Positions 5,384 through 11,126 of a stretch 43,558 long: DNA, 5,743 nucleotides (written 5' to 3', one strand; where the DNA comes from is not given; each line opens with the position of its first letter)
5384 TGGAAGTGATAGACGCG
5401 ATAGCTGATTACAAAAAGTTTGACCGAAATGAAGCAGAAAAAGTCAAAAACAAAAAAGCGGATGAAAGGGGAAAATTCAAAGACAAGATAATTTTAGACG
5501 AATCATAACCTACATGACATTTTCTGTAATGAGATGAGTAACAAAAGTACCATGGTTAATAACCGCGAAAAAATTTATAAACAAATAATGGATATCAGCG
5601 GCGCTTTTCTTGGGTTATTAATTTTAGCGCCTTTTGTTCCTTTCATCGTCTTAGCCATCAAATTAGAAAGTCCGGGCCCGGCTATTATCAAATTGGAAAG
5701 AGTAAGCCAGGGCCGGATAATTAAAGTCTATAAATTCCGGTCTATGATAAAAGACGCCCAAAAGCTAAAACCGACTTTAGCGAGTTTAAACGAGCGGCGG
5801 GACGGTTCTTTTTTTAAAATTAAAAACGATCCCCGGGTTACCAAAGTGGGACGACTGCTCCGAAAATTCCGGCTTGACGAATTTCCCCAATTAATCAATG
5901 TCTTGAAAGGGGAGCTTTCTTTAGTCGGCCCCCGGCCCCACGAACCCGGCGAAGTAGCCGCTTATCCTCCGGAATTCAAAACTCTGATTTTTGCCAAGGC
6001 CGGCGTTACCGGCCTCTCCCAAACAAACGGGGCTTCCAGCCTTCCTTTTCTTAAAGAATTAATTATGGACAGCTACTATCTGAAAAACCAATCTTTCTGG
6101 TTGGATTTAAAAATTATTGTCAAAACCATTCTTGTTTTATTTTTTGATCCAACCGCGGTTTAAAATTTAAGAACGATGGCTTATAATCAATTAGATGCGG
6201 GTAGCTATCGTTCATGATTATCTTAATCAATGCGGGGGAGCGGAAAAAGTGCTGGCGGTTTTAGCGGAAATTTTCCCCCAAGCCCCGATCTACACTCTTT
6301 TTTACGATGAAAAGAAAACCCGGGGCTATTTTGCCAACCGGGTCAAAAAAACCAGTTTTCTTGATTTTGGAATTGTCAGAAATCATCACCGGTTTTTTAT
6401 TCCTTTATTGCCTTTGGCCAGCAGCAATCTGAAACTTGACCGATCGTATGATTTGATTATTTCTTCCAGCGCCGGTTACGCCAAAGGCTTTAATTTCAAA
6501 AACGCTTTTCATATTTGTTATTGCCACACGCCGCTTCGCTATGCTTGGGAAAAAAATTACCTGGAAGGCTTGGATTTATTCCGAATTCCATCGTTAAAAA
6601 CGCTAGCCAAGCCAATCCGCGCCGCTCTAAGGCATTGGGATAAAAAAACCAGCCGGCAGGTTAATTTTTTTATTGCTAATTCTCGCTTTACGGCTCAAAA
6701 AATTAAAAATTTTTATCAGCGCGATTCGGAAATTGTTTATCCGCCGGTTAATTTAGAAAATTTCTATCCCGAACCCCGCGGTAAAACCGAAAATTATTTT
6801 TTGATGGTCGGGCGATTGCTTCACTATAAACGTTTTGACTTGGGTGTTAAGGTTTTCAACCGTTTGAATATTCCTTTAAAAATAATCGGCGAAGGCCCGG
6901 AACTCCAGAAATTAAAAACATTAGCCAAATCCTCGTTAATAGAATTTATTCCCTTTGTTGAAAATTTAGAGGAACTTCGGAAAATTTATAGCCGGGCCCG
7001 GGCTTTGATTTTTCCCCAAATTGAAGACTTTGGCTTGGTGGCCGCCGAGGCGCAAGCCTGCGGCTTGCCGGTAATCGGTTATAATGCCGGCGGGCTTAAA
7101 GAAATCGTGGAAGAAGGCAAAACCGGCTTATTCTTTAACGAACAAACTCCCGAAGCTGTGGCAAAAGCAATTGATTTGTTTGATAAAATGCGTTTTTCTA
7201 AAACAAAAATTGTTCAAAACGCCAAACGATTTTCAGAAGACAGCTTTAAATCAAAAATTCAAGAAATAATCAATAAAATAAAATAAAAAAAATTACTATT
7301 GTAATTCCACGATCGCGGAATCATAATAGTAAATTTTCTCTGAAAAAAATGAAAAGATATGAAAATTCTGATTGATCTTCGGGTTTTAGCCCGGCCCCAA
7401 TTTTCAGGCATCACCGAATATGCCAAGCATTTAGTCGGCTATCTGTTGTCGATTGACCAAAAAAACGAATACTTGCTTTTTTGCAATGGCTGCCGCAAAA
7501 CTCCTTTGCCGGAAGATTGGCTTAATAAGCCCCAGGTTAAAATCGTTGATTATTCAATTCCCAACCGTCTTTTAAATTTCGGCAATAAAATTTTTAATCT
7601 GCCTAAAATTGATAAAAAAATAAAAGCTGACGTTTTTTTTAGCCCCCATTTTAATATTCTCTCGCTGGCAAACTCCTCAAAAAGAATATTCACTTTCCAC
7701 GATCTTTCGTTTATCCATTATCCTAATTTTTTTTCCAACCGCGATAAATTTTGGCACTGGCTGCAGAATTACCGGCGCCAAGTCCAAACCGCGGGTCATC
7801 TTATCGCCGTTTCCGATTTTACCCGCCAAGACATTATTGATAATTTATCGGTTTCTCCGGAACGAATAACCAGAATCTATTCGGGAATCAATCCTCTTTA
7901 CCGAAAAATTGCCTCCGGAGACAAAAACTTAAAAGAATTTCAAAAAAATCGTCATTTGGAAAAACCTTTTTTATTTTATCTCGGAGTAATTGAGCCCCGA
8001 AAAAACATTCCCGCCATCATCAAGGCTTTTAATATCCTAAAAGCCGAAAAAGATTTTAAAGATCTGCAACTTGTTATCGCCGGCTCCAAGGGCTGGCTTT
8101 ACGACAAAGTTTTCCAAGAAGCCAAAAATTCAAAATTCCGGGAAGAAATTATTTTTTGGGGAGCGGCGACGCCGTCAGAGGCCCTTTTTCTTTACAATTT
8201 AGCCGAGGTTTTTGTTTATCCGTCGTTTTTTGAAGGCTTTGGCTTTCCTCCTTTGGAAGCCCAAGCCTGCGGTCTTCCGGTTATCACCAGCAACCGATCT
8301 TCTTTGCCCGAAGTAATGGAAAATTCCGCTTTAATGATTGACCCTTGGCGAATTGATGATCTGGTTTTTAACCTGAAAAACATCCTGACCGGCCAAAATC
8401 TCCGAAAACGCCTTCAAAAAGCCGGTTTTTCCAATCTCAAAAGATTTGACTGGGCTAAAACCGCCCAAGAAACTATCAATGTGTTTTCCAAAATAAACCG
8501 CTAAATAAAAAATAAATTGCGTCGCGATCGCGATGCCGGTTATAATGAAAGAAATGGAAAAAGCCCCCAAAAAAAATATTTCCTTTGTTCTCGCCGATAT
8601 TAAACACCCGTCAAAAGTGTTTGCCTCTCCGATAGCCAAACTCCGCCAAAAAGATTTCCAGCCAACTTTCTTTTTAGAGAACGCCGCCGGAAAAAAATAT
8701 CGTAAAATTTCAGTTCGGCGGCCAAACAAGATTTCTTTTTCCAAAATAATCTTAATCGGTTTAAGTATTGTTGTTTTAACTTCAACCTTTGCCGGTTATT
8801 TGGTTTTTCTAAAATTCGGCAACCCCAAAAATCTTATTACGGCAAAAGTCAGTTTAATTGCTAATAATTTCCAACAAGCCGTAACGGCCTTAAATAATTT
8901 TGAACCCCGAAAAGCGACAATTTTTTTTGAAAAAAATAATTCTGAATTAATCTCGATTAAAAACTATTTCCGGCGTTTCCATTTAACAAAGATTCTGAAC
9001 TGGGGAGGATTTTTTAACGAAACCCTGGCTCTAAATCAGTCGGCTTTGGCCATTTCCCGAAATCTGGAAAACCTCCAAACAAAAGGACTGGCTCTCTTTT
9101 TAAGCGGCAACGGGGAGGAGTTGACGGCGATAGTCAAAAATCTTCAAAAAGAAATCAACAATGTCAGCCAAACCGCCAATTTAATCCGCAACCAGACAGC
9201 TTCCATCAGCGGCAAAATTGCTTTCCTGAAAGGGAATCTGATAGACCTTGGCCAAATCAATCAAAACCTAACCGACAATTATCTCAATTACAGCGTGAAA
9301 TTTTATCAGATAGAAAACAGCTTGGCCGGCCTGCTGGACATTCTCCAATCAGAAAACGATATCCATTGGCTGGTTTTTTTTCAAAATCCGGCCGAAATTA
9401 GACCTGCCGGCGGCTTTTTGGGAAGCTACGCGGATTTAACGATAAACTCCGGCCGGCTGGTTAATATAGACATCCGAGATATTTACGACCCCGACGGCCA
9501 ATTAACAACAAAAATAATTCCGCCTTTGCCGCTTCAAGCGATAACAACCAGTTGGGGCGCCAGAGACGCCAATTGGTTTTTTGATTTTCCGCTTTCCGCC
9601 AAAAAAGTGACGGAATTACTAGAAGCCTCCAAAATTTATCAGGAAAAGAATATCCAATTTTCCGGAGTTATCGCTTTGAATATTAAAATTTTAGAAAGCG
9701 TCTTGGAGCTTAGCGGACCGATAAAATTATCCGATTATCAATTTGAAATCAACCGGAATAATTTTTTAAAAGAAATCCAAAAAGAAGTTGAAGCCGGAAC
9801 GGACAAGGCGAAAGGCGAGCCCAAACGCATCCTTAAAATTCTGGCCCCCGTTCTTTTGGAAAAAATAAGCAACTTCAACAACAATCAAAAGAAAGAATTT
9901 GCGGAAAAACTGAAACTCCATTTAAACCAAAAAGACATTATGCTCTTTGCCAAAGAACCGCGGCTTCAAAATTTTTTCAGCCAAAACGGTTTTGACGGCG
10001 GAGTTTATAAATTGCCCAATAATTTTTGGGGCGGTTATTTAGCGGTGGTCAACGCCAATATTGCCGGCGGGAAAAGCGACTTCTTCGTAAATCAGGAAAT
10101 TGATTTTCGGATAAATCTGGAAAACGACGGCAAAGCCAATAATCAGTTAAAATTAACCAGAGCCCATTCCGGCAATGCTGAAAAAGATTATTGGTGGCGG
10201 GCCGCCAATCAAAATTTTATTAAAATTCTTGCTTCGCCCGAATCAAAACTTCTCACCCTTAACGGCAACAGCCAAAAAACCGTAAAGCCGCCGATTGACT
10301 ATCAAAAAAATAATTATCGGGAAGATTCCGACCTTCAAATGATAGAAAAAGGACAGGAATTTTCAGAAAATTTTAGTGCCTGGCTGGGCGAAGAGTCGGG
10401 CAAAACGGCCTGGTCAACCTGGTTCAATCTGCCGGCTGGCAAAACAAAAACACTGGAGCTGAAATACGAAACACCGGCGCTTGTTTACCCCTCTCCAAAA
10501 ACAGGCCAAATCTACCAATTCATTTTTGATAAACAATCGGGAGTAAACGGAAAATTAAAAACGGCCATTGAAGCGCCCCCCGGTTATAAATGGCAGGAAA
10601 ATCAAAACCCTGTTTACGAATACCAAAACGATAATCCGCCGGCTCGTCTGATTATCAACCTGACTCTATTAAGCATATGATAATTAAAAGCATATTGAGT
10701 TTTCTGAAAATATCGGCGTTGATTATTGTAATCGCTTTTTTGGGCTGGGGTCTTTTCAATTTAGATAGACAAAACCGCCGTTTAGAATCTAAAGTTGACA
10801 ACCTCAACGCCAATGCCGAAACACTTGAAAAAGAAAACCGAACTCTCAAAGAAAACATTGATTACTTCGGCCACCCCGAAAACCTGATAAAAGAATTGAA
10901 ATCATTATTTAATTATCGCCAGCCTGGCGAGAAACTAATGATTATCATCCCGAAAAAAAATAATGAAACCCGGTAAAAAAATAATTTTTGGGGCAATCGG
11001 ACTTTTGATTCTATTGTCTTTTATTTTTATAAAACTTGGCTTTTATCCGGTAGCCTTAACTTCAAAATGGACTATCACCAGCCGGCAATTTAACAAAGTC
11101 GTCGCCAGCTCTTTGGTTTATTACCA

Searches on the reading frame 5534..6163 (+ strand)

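Call 53: search_protein_families(library=pfam, proteins=[window:5534-6163:+])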
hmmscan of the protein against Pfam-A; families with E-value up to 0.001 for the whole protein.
window:5534-6163:+ (209 aa): 1 family
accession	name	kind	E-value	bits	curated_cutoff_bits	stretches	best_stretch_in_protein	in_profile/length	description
PF02397.22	Bac_transf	-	3.4e-54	183.5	27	1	16-203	1-178/179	Bacterial sugar transferase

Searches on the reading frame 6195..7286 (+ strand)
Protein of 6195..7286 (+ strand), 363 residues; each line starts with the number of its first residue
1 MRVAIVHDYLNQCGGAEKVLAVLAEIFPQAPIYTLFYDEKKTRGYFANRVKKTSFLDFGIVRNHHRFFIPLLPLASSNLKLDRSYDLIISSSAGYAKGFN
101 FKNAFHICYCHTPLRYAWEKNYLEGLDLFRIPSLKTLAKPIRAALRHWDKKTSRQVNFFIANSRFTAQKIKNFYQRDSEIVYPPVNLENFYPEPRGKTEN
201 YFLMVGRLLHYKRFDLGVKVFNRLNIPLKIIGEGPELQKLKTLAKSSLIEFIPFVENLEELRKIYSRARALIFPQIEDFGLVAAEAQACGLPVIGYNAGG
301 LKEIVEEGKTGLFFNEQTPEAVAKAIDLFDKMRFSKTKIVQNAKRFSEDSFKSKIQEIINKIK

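Call 53: search_protein_families(library=pfam, proteins=[window:6195-7286:+])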
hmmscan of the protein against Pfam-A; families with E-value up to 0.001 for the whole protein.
window:6195-7286:+ (363 aa): 5 families
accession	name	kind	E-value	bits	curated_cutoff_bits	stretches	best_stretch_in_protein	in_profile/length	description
PF00534.26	Glycos_transf_1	-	1.9e-32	112.6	26.4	1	193-345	9-171/172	Glycosyl transferases group 1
PF13692.12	Glyco_trans_1_4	-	5.1e-24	85.6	27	1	200-326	2-136/142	Glycosyl transferases group 1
PF20706.3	GT4-conflict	-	9.4e-09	35.1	26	1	193-313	191-324/385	Family 4 Glycosyltransferase in conflict systems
PF13439.12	Glyco_transf_4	-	6.1e-07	30.1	28.5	1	14-188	2-169/170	Glycosyltransferase Family 4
PF13524.12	Glyco_trans_1_2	-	0.00046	20.6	25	0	226-347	15-129/144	Glycosyl transferase-like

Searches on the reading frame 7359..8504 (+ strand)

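Call 53: search_protein_families(library=pfam, proteins=[window:7359-8504:+])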
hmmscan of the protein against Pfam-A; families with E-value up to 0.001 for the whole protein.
window:7359-8504:+ (381 aa): 4 families
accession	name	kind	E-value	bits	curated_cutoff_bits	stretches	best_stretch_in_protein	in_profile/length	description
PF00534.26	Glycos_transf_1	-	1.1e-31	110.2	26.4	1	192-356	5-169/172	Glycosyl transferases group 1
PF13692.12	Glyco_trans_1_4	-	2.5e-21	76.9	27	1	203-343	2-140/142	Glycosyl transferases group 1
PF13439.12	Glyco_transf_4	-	1.4e-14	54.9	28.5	1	16-179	2-168/170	Glycosyltransferase Family 4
PF20706.3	GT4-conflict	-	9.1e-08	31.9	26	1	199-323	194-323/385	Family 4 Glycosyltransferase in conflict systems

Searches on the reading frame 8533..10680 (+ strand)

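Call 53: search_protein_families(library=pfam, proteins=[window:8533-10680:+])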
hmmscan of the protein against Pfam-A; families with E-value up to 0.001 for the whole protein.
window:8533-10680:+ (715 aa): 1 family
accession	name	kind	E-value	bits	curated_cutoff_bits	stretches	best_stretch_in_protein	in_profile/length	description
PF13196.11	DUF4012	-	1.2e-18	68.5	28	1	278-418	5-142/144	Protein of unknown function (DUF4012)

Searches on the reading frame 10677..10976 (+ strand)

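Call 53: search_protein_families(library=pfam, proteins=[window:10677-10976:+])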
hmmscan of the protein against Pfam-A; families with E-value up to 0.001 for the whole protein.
window:10677-10976:+ (99 aa): 2 families
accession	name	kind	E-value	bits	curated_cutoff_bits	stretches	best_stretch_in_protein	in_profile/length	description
PF04977.20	DivIC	-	6.4e-05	23.1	28.9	1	15-92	1-79/80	Septum formation initiator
PF25566.1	RIMB1_N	-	0.00078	19.7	28.5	1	29-75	3-47/129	RIMB1-like, N-terminal domain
